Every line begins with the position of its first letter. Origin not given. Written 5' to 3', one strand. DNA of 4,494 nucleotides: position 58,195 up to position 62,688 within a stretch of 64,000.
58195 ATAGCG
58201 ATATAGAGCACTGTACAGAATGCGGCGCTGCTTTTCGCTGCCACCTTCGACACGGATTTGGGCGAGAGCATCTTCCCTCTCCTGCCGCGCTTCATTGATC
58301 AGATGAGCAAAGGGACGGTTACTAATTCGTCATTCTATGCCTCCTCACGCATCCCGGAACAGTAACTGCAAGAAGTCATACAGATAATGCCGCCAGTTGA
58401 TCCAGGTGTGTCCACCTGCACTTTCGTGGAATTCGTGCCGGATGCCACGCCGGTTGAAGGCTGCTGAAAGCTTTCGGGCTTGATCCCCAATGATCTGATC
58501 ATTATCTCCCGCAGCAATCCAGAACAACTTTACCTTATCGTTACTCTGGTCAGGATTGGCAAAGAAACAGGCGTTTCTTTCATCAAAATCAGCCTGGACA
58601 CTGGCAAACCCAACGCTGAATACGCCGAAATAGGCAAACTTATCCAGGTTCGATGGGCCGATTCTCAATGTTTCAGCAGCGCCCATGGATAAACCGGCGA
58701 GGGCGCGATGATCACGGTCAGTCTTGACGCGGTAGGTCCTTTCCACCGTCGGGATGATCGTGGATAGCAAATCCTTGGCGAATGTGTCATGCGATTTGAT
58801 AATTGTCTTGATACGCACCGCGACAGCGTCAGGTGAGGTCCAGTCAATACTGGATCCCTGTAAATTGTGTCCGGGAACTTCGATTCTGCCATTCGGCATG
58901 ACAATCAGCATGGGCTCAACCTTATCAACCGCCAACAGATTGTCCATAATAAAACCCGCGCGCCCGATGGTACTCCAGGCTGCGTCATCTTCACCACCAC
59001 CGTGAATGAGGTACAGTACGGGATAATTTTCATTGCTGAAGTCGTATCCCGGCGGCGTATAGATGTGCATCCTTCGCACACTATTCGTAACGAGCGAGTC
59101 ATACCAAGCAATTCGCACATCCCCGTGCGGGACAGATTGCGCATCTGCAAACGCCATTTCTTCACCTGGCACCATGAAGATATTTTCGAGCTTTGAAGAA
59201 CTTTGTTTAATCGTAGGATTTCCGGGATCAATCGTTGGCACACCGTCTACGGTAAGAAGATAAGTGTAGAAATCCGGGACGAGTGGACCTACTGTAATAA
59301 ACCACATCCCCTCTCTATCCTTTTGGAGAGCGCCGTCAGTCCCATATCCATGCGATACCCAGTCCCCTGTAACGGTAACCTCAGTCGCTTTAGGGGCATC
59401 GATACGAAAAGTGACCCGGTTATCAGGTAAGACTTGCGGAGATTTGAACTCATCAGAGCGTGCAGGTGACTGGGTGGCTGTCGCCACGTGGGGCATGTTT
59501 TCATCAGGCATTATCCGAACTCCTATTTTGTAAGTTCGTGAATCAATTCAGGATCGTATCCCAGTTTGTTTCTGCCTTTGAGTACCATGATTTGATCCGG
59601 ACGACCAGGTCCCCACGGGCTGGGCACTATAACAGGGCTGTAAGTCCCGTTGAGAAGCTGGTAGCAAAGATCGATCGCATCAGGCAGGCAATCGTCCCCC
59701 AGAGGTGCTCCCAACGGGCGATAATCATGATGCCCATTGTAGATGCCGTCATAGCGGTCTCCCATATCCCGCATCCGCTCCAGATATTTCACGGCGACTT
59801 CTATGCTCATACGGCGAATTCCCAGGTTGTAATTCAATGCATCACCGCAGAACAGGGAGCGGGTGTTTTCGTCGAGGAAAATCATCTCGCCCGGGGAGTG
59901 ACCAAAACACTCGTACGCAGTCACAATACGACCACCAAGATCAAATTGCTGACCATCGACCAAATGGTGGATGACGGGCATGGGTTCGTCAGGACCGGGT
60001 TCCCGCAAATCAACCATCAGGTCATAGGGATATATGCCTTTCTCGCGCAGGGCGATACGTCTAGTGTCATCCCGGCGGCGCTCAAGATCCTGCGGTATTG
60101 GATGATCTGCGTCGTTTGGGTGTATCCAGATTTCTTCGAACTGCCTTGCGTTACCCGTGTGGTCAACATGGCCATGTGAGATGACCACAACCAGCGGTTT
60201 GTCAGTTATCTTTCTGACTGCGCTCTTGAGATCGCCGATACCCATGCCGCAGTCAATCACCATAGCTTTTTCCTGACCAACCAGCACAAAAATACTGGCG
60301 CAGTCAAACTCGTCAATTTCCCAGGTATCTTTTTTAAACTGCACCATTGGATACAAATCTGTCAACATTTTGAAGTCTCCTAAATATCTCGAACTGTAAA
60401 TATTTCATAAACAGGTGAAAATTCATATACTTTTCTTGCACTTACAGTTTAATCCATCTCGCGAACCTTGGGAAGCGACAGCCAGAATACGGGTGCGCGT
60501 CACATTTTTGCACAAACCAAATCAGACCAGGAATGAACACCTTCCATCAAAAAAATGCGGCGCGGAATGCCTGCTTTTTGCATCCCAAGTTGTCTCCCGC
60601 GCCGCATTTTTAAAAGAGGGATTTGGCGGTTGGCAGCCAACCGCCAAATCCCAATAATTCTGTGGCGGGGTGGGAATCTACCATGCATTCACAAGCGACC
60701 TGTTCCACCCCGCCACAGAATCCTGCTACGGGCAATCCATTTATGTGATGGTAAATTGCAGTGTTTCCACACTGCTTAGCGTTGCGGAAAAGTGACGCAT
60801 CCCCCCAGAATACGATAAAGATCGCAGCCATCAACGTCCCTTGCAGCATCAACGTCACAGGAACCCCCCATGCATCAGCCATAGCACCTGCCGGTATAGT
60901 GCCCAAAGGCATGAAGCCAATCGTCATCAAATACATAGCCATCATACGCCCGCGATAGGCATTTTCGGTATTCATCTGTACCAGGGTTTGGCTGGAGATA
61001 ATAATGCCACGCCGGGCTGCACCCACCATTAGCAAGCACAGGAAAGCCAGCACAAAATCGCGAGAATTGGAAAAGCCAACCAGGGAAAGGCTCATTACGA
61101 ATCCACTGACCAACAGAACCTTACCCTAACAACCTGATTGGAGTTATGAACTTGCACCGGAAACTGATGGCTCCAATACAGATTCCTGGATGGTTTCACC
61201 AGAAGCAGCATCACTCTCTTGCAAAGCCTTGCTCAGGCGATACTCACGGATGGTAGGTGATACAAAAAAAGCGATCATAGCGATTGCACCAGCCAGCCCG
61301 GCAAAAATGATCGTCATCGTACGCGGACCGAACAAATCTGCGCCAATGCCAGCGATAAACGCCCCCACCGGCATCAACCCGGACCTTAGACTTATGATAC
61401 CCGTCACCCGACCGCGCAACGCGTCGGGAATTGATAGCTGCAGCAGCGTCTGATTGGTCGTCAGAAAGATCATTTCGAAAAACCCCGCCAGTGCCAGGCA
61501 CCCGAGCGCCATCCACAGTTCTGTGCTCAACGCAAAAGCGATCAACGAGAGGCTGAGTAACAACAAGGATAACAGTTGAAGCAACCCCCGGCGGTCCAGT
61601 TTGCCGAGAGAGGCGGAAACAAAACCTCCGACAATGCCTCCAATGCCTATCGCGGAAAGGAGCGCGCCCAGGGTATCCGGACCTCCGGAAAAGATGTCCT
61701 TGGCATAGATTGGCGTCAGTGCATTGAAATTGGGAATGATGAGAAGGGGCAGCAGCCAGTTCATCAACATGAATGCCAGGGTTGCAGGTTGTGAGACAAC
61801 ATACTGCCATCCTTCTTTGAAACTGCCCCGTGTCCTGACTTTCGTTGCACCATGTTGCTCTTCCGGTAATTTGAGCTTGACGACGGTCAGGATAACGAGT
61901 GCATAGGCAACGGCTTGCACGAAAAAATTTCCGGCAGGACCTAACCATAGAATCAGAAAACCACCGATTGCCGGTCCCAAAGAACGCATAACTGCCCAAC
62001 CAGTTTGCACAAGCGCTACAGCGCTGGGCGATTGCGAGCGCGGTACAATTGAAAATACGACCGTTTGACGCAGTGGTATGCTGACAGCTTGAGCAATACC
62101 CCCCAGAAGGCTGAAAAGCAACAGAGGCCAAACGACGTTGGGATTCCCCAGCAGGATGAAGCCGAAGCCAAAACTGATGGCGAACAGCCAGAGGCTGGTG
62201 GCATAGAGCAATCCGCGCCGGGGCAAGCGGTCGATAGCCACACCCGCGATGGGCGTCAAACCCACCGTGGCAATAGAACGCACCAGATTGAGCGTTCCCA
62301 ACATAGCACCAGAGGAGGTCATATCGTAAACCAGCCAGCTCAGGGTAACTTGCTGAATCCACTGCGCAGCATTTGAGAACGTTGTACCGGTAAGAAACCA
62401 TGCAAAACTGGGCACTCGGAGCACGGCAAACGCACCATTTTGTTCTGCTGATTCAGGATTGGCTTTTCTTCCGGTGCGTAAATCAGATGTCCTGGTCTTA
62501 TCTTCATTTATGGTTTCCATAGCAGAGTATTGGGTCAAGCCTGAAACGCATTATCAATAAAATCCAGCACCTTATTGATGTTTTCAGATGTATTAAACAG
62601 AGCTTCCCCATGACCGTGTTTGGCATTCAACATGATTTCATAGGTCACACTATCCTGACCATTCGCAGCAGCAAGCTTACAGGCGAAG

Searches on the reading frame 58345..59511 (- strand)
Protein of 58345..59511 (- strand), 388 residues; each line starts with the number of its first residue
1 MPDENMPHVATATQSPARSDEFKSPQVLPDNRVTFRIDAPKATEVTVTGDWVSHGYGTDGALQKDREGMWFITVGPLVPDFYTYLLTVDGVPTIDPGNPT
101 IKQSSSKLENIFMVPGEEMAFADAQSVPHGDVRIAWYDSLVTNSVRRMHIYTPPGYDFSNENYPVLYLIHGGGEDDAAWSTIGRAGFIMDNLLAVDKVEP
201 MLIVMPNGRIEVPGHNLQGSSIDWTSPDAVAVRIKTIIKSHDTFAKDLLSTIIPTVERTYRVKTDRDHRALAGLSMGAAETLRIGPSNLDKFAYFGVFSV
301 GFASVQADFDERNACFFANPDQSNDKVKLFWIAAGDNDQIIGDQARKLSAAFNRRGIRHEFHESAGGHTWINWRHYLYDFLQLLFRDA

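Call 23: search_protein_families(library=pfam, proteins=[window:58345-59511:-])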
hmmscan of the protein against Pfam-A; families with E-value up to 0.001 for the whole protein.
window:58345-59511:- (388 aa): 2 families
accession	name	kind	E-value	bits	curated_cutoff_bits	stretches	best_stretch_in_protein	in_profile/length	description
PF00756.26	Esterase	-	6.5e-20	72.4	22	1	142-379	4-246/251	Putative esterase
PF16561.11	AMPK1_CBM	-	0.00019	22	26.8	1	41-115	10-80/85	Glycogen recognition site of AMP-activated protein kinase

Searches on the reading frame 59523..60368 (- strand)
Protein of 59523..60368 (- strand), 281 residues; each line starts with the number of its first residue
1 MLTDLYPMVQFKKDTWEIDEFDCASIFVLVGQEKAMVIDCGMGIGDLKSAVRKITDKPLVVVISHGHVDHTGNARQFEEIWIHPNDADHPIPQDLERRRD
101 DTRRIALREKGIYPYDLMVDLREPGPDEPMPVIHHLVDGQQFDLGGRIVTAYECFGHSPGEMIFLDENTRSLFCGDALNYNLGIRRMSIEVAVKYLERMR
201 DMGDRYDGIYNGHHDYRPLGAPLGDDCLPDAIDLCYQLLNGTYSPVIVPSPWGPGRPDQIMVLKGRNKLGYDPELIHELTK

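Call 23: search_protein_families(library=pfam, proteins=[window:59523-60368:-])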
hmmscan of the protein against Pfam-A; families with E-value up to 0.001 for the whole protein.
window:59523-60368:- (281 aa): 2 families
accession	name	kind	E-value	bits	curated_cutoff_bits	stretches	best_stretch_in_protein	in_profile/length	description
PF00753.33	Lactamase_B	-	1.6e-20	74.3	22.7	1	25-209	7-173/196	Metallo-beta-lactamase superfamily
PF12706.13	Lactamase_B_2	-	0.00017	21.7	27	1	37-101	4-76/200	Beta-lactamase superfamily domain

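Call 24: find_encoding_contigs(protein=window:59523-60368:-, flank=3000, max_places=6)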
Protein window:59523-60368:- (281 aa): no gene with exactly this product is on record in the collection.

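Call 25: find_homologous_proteins(query=window:59523-60368:-, max_evalue=1e-30)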
Query window:59523-60368:- (281 aa): 447 proteins with E <= 1e-30 among 815 candidates; the best 120 are listed.
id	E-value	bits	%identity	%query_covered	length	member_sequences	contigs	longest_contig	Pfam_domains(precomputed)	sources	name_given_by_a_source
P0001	3.1e-184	630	96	99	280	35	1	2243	PF00753.34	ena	-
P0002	3.6e-179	613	94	96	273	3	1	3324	PF00753.34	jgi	jgi:glyoxylase-like metal-dependent hydrolase (beta-lactamase superfamily II)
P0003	1.3e-171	588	88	99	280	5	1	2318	PF00753.34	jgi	jgi:hydroxyacylglutathione hydrolase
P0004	2.4e-169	581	87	99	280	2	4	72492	PF00753.34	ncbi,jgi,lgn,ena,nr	ncbi:MAG TPA: MBL fold metallo-hydrolase [Anaerolineae bacterium]|nr:MBL fold metallo-hydrolase [Ana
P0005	3.0e-159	548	82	99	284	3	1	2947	PF00753.34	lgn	-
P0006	4.2e-158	544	81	99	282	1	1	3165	PF00753.34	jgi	jgi:glyoxylase-like metal-dependent hydrolase (beta-lactamase superfamily II)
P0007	1.2e-156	539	82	99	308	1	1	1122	PF00753.34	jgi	jgi:glyoxylase-like metal-dependent hydrolase (beta-lactamase superfamily II)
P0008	1.1e-155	536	80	99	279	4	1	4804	PF00753.34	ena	-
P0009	1.3e-154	532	81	99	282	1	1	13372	PF00753.34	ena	-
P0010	1.6e-154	532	79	99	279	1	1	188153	PF00753.34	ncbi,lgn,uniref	ncbi:MBL fold metallo-hydrolase [Hungatella hathewayi]|uniref:MBL fold metallo-hydrolase n=1 Tax=Hun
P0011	1.6e-151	522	79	99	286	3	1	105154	PF00753.34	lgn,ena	-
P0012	3.5e-151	521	80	96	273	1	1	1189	PF00753.34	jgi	jgi:glyoxylase-like metal-dependent hydrolase (beta-lactamase superfamily II)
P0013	9.6e-149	513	80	99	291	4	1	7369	PF00753.34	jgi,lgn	jgi:glyoxylase-like metal-dependent hydrolase (beta-lactamase superfamily II)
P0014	3.0e-148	511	75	99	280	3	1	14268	PF00753.34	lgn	-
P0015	4.4e-148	511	77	99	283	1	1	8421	PF00753.34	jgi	jgi:hydroxyacylglutathione hydrolase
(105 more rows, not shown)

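Call 26: find_encoding_contigs(protein=P0004, flank=10000, max_places=4)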
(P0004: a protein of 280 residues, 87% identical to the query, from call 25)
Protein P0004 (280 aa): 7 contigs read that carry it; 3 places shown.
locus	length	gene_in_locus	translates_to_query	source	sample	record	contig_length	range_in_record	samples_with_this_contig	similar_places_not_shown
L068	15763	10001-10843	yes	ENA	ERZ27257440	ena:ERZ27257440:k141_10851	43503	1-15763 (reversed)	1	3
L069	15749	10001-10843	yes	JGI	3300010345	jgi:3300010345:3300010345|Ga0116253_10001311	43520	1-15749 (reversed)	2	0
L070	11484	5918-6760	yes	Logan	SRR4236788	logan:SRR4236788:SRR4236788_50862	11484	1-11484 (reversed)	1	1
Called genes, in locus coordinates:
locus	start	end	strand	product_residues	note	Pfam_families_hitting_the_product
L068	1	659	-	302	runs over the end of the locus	PF08239:SH3_3, PF03734:YkuD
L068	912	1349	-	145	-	PF00027:cNMP_binding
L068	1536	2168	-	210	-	PF02517:Rce1-like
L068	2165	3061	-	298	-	PF02353:CMAS, PF03848:TehB, PF13489:Methyltransf_23, PF05175:MTS (weak), PF13847:Methyltransf_31, PF08241:Methyltransf_11, PF08242:Methyltransf_12, PF13649:Methyltransf_25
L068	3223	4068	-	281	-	PF02517:Rce1-like (weak)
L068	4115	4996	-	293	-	-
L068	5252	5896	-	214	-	PF12724:Flavodoxin_5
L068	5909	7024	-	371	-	PF00881:Nitroreductase (faint)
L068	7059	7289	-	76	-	-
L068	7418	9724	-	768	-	PF25873:WHD_MalT, PF13424:TPR_12 (faint), PF17874:TPR_MalT, PF00196:GerE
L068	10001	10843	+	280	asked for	PF00753:Lactamase_B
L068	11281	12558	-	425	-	PF04616:Glyco_hydro_43, PF03422:CBM_6, PF18099:CBM_35_2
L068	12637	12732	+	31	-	-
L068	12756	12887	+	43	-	-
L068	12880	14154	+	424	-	PF00155:Aminotran_1_2, PF00266:Aminotran_5, PF01053:Cys_Met_Meta_PP, PF00266:Aminotran_5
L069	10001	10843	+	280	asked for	PF00753:Lactamase_B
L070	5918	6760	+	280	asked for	PF00753:Lactamase_B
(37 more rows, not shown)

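Call 27: find_encoding_contigs(protein=P0001, flank=3000, max_places=3)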
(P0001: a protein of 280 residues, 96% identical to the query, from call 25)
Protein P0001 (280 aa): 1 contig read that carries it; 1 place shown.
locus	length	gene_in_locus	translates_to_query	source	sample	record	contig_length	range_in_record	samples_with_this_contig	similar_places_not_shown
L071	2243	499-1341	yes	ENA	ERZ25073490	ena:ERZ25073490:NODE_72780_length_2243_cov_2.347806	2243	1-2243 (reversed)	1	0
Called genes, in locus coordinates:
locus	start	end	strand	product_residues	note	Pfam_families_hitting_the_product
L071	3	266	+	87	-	?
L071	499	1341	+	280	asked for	PF00753:Lactamase_B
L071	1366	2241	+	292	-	?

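Call 28: find_encoding_contigs(protein=P0002, flank=3000, max_places=3)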
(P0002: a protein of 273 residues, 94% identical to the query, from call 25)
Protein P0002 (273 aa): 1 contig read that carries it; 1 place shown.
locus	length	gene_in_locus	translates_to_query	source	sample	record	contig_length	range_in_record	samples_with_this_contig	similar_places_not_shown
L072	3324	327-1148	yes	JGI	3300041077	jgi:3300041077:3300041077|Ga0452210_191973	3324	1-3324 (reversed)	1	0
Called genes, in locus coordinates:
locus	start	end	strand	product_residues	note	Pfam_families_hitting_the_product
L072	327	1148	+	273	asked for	PF00753:Lactamase_B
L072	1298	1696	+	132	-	PF04734:Ceramidase_alk (weak)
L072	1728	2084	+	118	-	-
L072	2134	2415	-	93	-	PF16335:GtaA_6_Hairpin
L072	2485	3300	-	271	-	PF00205:TPP_enzyme_M (weak), PF02775:TPP_enzyme_C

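Call 57: find_encoding_contigs(protein=P0011, flank=10000, max_places=10)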
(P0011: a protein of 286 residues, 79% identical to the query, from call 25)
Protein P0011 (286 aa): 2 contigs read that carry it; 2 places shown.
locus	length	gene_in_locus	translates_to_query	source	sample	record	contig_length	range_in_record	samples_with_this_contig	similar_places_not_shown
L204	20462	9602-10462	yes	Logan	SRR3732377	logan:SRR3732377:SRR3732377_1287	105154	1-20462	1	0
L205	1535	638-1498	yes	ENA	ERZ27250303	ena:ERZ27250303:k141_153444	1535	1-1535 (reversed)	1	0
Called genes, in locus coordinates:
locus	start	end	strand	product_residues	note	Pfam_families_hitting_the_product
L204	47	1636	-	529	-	PF00072:Response_reg, PF00165:HTH_AraC (weak), PF12833:HTH_18, PF00165:HTH_AraC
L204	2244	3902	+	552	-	PF00496:SBP_bac_5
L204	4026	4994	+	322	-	PF19300:BPD_transp_1_N, PF00528:BPD_transp_1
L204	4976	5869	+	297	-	PF12911:OppC_N, PF00528:BPD_transp_1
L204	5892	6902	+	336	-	PF00005:ABC_tran, PF02463:SMC_N (weak), PF13304:AAA_21 (weak), PF08352:oligo_HPY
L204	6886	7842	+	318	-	PF00005:ABC_tran, PF08352:oligo_HPY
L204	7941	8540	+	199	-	-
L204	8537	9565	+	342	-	PF01263:Aldose_epim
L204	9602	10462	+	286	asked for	PF00753:Lactamase_B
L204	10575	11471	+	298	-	PF00135:COesterase, PF20434:BD-FAE, PF07859:Abhydrolase_3, PF00326:Peptidase_S9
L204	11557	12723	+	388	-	PF00083:Sugar_tr (faint), PF07690:MFS_1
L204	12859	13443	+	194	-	-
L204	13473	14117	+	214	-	-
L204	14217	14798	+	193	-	PF00440:TetR_N, PF13305:TetR_C_33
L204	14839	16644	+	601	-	PF00664:ABC_membrane, PF00005:ABC_tran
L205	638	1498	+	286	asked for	PF00753:Lactamase_B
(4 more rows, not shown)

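Call 58: find_encoding_contigs(protein=P0009, flank=10000, max_places=10)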
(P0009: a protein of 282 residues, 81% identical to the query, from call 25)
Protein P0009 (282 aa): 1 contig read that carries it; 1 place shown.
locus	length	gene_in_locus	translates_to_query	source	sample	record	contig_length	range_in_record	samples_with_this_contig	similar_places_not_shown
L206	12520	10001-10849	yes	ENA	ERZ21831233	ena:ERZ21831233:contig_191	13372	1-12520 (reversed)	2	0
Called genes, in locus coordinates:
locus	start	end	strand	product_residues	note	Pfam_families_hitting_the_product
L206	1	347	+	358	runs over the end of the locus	-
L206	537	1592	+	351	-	PF03401:TctC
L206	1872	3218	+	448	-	PF01547:SBP_bac_1, PF13416:SBP_bac_8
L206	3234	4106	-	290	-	PF00126:HTH_1, PF03466:LysR_substrate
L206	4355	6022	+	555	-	PF00496:SBP_bac_5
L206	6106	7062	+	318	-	PF19300:BPD_transp_1_N, PF00528:BPD_transp_1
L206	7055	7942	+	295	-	PF12911:OppC_N, PF00528:BPD_transp_1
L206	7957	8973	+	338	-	PF00005:ABC_tran, PF02463:SMC_N, PF13304:AAA_21 (faint), PF08352:oligo_HPY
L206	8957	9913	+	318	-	PF00005:ABC_tran, PF08352:oligo_HPY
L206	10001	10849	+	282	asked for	PF00753:Lactamase_B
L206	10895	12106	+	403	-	PF00083:Sugar_tr (faint), PF05977:MFS_3 (weak), PF07690:MFS_1, PF12832:MFS_1_like (weak), PF07690:MFS_1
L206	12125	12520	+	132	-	?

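Call 62: find_encoding_contigs(protein=P0003, flank=10000, max_places=5)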
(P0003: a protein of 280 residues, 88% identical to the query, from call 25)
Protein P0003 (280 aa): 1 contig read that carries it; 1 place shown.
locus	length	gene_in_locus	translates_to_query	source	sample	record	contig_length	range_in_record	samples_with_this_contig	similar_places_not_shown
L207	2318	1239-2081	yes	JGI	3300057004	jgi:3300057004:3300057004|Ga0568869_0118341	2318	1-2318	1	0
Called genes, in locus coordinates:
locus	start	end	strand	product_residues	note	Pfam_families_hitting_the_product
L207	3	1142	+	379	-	?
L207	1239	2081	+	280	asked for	PF00753:Lactamase_B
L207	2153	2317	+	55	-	?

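Call 64: find_encoding_contigs(protein=P0013, flank=10000, max_places=5)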
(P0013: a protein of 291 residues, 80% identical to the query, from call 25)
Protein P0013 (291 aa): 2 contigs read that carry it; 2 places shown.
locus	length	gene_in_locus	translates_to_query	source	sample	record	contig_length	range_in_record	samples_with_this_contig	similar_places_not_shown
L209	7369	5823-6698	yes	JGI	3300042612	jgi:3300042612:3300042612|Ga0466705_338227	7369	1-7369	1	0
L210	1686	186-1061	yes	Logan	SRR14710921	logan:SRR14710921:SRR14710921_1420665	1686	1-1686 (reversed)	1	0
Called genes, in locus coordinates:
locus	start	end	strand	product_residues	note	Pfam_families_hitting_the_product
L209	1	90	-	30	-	?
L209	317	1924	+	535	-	PF00496:SBP_bac_5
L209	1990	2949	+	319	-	PF19300:BPD_transp_1_N, PF00528:BPD_transp_1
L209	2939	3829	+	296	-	PF12911:OppC_N, PF00528:BPD_transp_1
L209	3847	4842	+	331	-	PF00005:ABC_tran, PF02463:SMC_N (weak), PF13304:AAA_21 (faint), PF08352:oligo_HPY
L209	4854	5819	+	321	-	PF00005:ABC_tran, PF08352:oligo_HPY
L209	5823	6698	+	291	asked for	PF00753:Lactamase_B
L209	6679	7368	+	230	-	?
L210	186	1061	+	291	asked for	PF00753:Lactamase_B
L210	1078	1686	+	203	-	?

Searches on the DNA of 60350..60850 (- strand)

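Call 14: search_rna_families(source=window, start=60350, end=60850, threshold=evalue, max_evalue=10)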
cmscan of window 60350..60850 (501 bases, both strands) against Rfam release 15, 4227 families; matches with E-value up to 10: 10.
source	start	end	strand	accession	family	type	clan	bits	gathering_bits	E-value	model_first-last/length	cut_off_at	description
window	60649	60728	+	RF01912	mir-2807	Gene; miRNA;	-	21.3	54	1.1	1-84/84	no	mir-2807 microRNA precursor family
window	60547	60614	-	RF03606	mir-2071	Gene; miRNA;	-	20.4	100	0.045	1-74/74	no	mir-2071 microRNA precursor family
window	60661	60720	+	RF03606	mir-2071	Gene; miRNA;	-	19.8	100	0.069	9-68/74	no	mir-2071 microRNA precursor family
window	60651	60726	-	RF03590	mir-2009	Gene; miRNA;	-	19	90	0.22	1-83/83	no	mir-2009 microRNA precursor family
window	60763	60791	+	RF01350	CRISPR-DR41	Gene; CRISPR;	-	18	36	0.87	1-29/29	no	CRISPR RNA direct repeat element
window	60615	60653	-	RF04230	mir-9261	Gene; miRNA;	-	16.9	86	1.7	1-92/92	no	mir-9261 microRNA precursor family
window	60610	60652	+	RF02596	cyano_het_sRNA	Gene; sRNA;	-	15.5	35.7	1.9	22-54/56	no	Cyanobacteria heterocyst sRNA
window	60534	60621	-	RF00790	mir-358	Gene; miRNA;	-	15.5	65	2.1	1-114/114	no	mir-358 microRNA precursor family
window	60616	60692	-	RF02596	cyano_het_sRNA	Gene; sRNA;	-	14.5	35.7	3.4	1-56/56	no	Cyanobacteria heterocyst sRNA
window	60544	60617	-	RF03846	mir-4861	Gene; miRNA;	-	14.1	100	7.2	1-94/94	no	mir-4861 microRNA precursor family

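Call 74: search_dna_similar(query=window:60491-60804:-, collection=plasmids, mode=distant, max_evalue=1, max_rows=10)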
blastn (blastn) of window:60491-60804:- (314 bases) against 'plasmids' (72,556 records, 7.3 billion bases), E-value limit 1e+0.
Records with a match: 3; places in all: 3; records where one place covers at least 80% of the query: 0.
Best place of each record, by identity: 90-95% 2; 80-90% 1.
By first word of the organism name: Nostoc 1; Crocosphaera 1; Rippkaea 1.
By predicted mobility (MOB-suite, as given by PLSDB): mobilizable 3.
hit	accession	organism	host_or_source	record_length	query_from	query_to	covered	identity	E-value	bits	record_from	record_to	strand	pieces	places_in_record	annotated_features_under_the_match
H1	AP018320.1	Nostoc sp. HK-01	-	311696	68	101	11%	86.1%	1e+0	41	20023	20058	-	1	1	YD repeat-containing protein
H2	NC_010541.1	Crocosphaera subtropica ATCC 51142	-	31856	169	196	9%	92.9%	3e-1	43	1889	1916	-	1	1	ParA family protein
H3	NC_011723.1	Rippkaea orientalis PCC 8801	-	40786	169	196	9%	92.9%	3e-1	43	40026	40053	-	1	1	ParA family protein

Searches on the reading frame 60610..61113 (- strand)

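Call 23: search_protein_families(library=pfam, proteins=[window:60610-61113:-])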
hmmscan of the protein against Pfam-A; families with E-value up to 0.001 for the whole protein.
window:60610-61113:- (167 aa): 2 families
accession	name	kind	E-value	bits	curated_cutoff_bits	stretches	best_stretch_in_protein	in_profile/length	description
PF05977.19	MFS_3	-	1.5e-07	30.7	27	1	2-101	289-389/524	Transmembrane secretion effector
PF07690.21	MFS_1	-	0.00026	20.4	33.4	1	4-103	69-171/347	Major Facilitator Superfamily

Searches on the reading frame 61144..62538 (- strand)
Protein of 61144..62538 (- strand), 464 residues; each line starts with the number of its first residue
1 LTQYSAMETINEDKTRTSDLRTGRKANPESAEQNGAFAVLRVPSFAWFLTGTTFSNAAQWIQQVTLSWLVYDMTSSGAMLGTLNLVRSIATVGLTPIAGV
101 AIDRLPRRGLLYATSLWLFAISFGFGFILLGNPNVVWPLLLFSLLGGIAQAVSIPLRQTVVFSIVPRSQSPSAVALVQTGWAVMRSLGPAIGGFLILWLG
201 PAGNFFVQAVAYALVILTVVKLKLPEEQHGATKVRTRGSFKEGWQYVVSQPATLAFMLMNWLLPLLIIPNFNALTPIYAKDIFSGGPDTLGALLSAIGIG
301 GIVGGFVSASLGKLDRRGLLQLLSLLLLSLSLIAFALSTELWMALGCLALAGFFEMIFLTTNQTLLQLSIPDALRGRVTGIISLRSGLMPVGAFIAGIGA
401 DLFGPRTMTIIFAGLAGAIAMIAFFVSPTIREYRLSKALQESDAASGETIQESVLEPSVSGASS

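Call 23: search_protein_families(library=pfam, proteins=[window:61244-62401:-])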
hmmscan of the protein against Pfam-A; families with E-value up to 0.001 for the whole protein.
window:61244-62401:- (385 aa): 0 families

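Call 72: search_protein_families(library=pfam, proteins=[window:61144-62538:-], max_evalue=0.001)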
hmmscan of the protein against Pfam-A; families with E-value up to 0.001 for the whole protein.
window:61144-62538:- (464 aa): 2 families
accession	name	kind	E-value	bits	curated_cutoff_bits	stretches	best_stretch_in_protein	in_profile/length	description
PF05977.19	MFS_3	-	6.8e-46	157.2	27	1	35-426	2-388/524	Transmembrane secretion effector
PF07690.21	MFS_1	-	3.3e-37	128.6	33.4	1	50-388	3-341/347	Major Facilitator Superfamily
